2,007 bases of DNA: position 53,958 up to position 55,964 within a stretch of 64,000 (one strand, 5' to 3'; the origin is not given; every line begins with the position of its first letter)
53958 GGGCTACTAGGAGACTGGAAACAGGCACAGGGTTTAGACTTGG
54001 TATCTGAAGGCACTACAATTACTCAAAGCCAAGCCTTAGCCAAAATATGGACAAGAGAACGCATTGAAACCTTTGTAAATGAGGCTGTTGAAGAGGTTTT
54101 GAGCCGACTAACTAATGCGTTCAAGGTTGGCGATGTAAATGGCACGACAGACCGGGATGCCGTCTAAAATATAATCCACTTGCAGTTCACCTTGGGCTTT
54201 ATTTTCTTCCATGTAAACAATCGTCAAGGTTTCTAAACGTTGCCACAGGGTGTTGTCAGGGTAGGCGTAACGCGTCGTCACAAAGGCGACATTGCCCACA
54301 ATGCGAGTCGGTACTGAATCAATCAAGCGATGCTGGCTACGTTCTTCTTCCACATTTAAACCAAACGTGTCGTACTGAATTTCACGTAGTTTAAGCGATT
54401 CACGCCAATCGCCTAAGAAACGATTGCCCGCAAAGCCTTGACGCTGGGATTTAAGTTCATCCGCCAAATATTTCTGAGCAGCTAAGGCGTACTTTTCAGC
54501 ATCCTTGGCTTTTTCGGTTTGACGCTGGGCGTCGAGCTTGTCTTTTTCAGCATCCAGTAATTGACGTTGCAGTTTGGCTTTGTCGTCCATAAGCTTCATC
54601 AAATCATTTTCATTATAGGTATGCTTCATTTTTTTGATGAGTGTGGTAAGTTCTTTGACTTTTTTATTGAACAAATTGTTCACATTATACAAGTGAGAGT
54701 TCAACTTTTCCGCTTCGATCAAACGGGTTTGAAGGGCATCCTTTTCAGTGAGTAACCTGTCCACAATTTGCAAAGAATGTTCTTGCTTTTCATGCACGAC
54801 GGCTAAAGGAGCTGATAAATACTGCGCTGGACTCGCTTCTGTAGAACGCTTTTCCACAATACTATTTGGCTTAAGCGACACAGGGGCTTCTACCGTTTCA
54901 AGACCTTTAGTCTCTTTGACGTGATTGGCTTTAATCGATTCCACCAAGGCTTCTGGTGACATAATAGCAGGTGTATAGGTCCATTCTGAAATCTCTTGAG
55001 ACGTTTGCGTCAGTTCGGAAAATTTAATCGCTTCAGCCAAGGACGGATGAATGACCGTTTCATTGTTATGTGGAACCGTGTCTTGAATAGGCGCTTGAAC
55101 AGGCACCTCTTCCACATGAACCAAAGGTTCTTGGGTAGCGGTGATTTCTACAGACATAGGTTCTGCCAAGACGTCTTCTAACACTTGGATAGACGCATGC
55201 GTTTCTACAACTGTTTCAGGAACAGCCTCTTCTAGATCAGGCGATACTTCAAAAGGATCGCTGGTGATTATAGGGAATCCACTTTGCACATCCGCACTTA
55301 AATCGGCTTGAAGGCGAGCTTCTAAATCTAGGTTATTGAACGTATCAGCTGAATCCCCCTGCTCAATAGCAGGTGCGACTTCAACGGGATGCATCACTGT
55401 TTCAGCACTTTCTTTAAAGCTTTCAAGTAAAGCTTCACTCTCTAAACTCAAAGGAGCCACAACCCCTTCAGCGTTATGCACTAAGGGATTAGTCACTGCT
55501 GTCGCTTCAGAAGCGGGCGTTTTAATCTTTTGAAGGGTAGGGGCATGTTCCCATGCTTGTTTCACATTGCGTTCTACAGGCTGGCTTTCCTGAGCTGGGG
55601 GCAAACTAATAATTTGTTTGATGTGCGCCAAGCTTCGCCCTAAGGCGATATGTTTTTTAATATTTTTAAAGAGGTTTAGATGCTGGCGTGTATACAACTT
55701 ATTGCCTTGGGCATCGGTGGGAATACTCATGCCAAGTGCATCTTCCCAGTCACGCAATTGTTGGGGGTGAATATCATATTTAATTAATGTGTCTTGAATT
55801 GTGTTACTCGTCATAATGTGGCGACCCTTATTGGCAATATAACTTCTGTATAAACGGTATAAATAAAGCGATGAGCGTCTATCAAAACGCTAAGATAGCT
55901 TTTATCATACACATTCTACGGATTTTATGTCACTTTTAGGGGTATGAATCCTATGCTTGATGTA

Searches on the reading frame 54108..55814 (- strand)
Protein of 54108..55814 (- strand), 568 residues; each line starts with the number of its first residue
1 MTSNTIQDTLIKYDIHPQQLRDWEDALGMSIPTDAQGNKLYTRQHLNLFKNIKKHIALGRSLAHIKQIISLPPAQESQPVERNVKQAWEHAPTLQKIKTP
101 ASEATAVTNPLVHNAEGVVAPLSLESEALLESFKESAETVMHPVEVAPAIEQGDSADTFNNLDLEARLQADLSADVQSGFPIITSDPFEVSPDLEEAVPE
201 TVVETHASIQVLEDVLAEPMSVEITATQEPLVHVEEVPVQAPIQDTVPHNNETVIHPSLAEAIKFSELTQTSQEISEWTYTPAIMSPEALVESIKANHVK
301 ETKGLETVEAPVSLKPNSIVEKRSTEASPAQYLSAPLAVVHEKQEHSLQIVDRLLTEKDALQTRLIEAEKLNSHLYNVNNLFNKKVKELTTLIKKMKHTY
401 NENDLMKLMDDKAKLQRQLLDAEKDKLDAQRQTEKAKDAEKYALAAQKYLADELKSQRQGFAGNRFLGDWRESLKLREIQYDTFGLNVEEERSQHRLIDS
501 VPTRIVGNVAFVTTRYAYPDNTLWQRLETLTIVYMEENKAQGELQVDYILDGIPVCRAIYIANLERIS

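Call 7: search_protein_families(library=pfam, proteins=[window:54108-55814:-], max_evalue=0.00001)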
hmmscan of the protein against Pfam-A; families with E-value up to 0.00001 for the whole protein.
window:54108-55814:- (568 aa): 1 family
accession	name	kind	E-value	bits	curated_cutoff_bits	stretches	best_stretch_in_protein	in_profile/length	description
PF13411.12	MerR_1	-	5.8e-08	33.2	21.6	1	13-70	10-67/69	MerR HTH family regulatory protein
